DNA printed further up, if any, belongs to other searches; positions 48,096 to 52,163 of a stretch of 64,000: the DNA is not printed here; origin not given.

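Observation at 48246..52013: SbcC/Rad50-like ATPase with a central transmembrane hairpin in place of a zinc hook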

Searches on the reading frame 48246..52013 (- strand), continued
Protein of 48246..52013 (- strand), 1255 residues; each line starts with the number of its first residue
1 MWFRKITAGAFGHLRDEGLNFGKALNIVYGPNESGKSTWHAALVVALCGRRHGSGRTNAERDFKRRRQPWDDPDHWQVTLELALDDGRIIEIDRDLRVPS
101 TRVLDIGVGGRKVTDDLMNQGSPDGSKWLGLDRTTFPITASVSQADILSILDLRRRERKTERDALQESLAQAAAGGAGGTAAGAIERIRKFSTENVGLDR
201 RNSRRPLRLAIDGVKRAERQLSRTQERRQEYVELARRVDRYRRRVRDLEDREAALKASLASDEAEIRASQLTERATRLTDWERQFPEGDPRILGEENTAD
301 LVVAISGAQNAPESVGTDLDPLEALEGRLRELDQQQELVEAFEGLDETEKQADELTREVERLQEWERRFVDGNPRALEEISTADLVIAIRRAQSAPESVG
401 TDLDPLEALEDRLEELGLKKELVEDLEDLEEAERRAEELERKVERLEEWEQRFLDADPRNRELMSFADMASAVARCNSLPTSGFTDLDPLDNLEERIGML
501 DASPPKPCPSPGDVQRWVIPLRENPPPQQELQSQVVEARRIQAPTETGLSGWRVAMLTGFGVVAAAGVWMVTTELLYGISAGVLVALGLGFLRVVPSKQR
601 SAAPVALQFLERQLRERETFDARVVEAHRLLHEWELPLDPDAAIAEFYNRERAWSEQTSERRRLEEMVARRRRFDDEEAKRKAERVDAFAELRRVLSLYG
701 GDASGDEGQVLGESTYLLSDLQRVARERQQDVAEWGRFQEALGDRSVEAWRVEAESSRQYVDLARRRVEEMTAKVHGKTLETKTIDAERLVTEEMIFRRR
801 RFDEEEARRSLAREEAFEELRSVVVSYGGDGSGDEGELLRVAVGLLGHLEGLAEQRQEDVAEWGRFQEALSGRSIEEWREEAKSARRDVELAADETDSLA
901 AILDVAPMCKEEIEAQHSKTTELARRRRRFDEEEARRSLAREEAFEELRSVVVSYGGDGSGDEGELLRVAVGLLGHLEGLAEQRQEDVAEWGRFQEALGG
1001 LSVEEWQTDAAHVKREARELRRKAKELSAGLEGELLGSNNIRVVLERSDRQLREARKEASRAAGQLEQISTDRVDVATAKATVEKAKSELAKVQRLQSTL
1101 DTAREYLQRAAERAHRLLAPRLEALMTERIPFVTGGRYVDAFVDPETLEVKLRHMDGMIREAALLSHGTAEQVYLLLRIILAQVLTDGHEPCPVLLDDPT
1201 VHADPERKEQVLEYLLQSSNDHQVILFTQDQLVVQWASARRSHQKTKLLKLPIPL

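Call 29: find_related_loci(query=A3, collection=genome_contigs, flank=6000)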
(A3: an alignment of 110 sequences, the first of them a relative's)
Query A3 (1127 aa) in genome_contigs; peptide patterns used: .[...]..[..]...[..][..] (x = any residue, [..] = any of these).
600 stretches matched a pattern (row limit reached: there are more); 315 encode a relative of the query (tblastn E <= 1e-3); the best 80 are kept; 80 distinct loci.
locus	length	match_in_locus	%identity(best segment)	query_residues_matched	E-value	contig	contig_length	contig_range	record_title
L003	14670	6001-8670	44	3-1109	2e-54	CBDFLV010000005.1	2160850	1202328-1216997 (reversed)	MAG: Acidobacteriota bacterium isolate 7a8d91ef-8417-43da-8691-8f404d5ac280 genome assembly, contig: contig_5, whole gen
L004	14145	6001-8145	37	1-1126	3e-48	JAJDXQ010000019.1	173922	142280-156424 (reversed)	MAG: Caldilineaceae bacterium isolate jk18x27bins.44 k141_1125460, whole genome shotgun sequence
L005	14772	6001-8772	35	1-1123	1e-47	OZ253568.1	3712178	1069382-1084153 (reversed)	MAG: Chloroflexota bacterium isolate 9852bf67-dbb6-47f5-b8e9-49414f020392 genome assembly, chromosome: 1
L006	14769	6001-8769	41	1-1123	4e-47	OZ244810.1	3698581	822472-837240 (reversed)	MAG: Dehalococcoidia bacterium isolate 41c7b0a6-756e-404d-987c-16126d27c4c6 genome assembly, chromosome: 1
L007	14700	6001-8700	41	6-1123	2e-45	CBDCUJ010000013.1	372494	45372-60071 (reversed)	MAG: Dehalococcoidia bacterium isolate 29918375-b316-4374-90ff-90775800fcb1 genome assembly, contig: contig_13, whole ge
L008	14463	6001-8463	38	1-1124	2e-45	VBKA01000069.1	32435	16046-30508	MAG: Chloroflexi bacterium isolate CF_170 14_1009_16_30cm_scaffold_5695, whole genome shotgun sequence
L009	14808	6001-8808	44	1-1124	1e-44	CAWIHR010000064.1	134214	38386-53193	MAG: uncultured Chloroflexia bacterium isolate MFD03726.bin.2.159 genome assembly, contig: contig_20116, whole genome sh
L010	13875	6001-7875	46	3-1119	3e-44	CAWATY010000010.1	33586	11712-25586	MAG: uncultured Actinomycetota bacterium isolate MFD04212.bin.1.152 genome assembly, contig: contig_24283, whole genome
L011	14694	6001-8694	40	1-1123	5e-44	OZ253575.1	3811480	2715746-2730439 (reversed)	MAG: Tepidiformaceae bacterium isolate 75d77762-d14d-4840-8cb0-48f4955156da genome assembly, chromosome: 1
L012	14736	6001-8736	40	1-1123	8e-44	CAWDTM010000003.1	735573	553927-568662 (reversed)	MAG: uncultured Chloroflexia bacterium isolate MFD05442.bin.1.16 genome assembly, contig: contig_27988, whole genome sho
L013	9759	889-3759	45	1-1124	3e-45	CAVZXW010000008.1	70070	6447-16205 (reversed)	MAG: uncultured Chloroflexia bacterium isolate MFD01872.bin.2.101 genome assembly, contig: contig_155336, whole genome s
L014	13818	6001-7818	38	3-1126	1e-41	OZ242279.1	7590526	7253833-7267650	MAG: Vicinamibacterales bacterium isolate 66b38f76-d135-4acf-a464-9a41f6704b04 genome assembly, chromosome: 1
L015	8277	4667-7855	43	1-1125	4e-41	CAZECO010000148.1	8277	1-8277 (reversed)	MAG TPA_asm: uncultured Actinomycetes bacterium isolate SRP344714_co2_301 genome assembly, contig: NODE_22886_length_827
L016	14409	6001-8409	36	1-1109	2e-40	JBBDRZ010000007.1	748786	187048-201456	MAG: Chloroflexota bacterium isolate LejiaC_69_380 Lejia_C_4_length_748786_cov_233, whole genome shotgun sequence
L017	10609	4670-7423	39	1-1126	3e-40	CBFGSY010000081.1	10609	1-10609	MAG TPA_asm: uncultured bacterium isolate SRR28857630_metabat2_48 genome assembly, contig: ERZ27320642.2821, whole genom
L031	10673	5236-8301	47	3-1110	3e-30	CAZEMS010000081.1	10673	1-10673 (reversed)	MAG TPA_asm: uncultured Mycobacterium sp. isolate SRP334346_co1_171 genome assembly, contig: NODE_4936_length_10673_cov_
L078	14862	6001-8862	29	1-1099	3e-12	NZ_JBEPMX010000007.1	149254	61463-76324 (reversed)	Alkalibacillus flavidus strain DSM 23520 Ga0480522_07, whole genome shotgun sequence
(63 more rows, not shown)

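Call 36: search_solved_structures(query=A3, max_evalue=0.1)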
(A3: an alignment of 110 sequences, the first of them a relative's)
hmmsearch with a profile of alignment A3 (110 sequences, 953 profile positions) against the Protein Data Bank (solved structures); distinct sequences matched with E-value up to 0.1: 100 (the best 60 are shown).
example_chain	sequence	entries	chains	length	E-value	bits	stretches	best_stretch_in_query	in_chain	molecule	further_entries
3qku_A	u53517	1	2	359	6.5e-27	97.4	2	719-904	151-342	DNA double-strand break repair rad50 ATPase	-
3qkt_A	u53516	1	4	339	2.6e-26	95.4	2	783-904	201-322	DNA double-strand break repair rad50 ATPase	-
4nck_A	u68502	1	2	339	1.8e-25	92.7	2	28-189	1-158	DNA double-strand break repair Rad50 ATPase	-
5f3w_B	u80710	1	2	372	3.1e-25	91.9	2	695-902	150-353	DNA double-strand break repair Rad50 ATPase,DNA double-strand break repair Rad50 ATPase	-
4nch_A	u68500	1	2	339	6.3e-25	90.9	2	28-189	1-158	DNA double-strand break repair Rad50 ATPase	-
3aux_A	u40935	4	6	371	6.8e-25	90.8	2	695-902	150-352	DNA double-strand break repair rad50 ATPase | DNA double-strand break repair Rad50 ATPase,DNA double-strand break repair Rad50 ATPase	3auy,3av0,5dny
4nci_A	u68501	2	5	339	9.8e-25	90.2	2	28-189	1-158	DNA double-strand break repair Rad50 ATPase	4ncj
3qf7_A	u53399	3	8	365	8.7e-17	63.9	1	28-185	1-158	Rad50 | Probable DNA double-strand break repair Rad50 ATPase,Probable DNA double-strand break repa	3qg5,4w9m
3tho_A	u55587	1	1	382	6.4e-15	57.7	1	27-185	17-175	Probable DNA double-strand break repair Rad50 ATPase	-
3qkr_B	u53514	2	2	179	3.3e-14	55.4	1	746-904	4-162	DNA double-strand break repair rad50 ATPase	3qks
1ii8_B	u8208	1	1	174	1.3e-13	53.4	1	750-904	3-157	Rad50 ABC-ATPase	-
1ii8_A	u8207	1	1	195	9.4e-13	50.6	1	28-209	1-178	Rad50 ABC-ATPase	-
3qkr_A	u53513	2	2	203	1.1e-12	50.4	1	28-209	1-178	DNA double-strand break repair rad50 ATPase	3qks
1f2t_B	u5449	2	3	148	1.9e-12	49.5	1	786-904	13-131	RAD50 ABC-ATPASE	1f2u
5z68_A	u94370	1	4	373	7.7e-12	47.6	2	26-79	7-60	DNA replication and repair protein RecF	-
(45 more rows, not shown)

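Call 46: find_encoding_contigs(protein=P0001, flank=3000, max_places=3)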
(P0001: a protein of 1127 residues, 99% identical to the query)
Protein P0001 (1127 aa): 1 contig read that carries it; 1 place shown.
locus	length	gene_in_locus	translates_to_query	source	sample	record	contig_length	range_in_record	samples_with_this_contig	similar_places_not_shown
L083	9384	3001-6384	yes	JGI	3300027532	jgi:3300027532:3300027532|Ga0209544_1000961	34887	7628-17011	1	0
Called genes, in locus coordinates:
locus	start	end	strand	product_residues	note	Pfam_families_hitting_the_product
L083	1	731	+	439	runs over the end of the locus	PF00860:Xan_ur_permease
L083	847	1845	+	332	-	PF00962:A_deaminase, PF19326:AMP_deaminase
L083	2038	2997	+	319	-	-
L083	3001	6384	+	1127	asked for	PF02463:SMC_N (faint), PF13476:AAA_23, PF13514:AAA_27 (weak)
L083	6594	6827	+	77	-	-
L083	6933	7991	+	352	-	PF01408:GFO_IDH_MocA, PF22725:GFO_IDH_MocA_C3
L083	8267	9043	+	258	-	-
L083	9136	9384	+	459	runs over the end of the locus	PF01547:SBP_bac_1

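Call 48: predict_structure(alignment_id=A3)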
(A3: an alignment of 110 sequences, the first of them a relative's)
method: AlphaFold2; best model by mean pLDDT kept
length: 1127 residues; sequences in the alignment: 110
mean_pLDDT: 75.1   pTM: 0.50
mean pLDDT of the five models: 75.1, 74.1, 73.3, 73.3, 72.9
residues with pLDDT >= 90: 431; 70-90: 345; 50-70: 113; < 50: 238
segments of 3 or more residues with pLDDT < 50: 283-319, 344-351, 368-406, 543-582, 587-603, 701-739, 777-781, 804-832, 900-910
pLDDT, mean of each block of 10 residues (from residue 1): 98 96 97 96 97 87 94 96 97 95 95 90 95 92 88 68 71 68 88 96 97 98 96 95 92 86 77 62 45 31 32 37 78 70 45 57 49 39 39 35 44 54 74 82 84 71 67 82 84 90 86 91 84 75 40 35 36 41 48 36 62 85 92 93 91 88 90 88 83 72 30 33 40 46 62 78 77 53 62 68 43 31 29 65 75 77 81 82 82 69 41 78 94 94 92 97 98 96 91 97 95 94 97 92 93 94 96 93 96 97 96 88 87
secondary structure, 60 per line:
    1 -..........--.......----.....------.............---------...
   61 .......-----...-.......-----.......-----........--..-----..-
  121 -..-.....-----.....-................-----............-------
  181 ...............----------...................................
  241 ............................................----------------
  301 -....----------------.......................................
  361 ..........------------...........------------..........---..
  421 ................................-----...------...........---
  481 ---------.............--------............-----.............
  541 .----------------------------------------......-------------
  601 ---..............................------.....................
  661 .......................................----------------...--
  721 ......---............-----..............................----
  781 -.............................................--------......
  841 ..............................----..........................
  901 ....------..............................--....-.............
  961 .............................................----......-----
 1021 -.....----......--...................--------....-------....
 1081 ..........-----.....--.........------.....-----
elements in order (helices of 4 or more, strands of 3 or more residues): E2-11 E14-20 E25-29 H36-48 H58-67 E77-83 E89-95 E101-105 H125-129 H135-139 E141-143 H144-156 H162-173 H181-195 H206-284 H302-305 H322-370 H383-393 H406-415 H419-452 H467-477 H490-502 H511-522 H528-541 H582-587 H604-633 H640-699 H721-726 H730-741 H747-776 H782-826 H835-870 H875-904 H911-940 H943-946 H948-1005 E1010-1015 E1022-1026 E1031-1033 H1039-1057 E1066-1069 H1077-1090 E1096-1100 H1103-1111 E1118-1122
